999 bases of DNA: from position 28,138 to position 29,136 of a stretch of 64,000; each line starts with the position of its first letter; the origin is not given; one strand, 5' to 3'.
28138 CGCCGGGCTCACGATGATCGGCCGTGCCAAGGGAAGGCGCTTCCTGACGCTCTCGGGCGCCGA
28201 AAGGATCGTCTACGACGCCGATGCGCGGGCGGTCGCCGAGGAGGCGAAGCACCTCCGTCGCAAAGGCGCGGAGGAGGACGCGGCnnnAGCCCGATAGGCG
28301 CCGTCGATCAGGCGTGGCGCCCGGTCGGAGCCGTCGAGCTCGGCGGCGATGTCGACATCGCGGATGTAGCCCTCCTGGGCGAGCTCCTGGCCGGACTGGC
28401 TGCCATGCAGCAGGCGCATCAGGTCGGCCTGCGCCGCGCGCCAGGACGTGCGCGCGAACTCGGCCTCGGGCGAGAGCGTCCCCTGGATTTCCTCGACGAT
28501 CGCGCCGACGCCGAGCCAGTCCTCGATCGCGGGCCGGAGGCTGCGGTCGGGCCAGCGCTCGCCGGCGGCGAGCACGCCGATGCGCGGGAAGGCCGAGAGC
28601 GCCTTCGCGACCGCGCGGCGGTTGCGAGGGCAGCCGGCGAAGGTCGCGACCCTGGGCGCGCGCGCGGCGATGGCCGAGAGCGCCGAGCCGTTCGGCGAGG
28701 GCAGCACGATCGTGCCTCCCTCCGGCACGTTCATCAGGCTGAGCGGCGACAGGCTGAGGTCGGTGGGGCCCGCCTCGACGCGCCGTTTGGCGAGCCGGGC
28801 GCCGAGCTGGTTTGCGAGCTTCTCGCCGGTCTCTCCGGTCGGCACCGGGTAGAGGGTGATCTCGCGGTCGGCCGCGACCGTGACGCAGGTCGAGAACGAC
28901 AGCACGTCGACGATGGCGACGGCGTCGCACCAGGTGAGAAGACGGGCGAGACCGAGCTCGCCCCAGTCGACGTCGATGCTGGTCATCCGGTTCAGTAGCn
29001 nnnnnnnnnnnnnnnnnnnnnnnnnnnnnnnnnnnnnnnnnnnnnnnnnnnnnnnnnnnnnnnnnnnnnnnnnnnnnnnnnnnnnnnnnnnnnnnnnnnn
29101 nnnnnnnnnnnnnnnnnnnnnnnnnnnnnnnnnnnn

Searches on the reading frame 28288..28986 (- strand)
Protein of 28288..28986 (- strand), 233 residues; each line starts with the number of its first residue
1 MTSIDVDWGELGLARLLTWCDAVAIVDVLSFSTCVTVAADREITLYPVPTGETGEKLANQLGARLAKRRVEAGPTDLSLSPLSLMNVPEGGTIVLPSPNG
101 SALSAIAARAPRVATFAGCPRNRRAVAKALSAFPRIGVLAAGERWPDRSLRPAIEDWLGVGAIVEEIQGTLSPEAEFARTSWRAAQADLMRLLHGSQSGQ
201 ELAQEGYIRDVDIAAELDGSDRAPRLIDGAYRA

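Call 33: search_protein_families(library=pfam, proteins=[window:28288-28986:-], max_evalue=0.001)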
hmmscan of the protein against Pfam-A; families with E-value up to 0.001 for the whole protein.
window:28288-28986:- (233 aa): 1 family
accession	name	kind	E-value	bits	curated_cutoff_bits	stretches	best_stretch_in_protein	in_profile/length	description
PF04029.19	2-ph_phosp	-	1.2e-18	67.5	26.4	1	21-226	14-223/226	2-phosphosulpholactate phosphatase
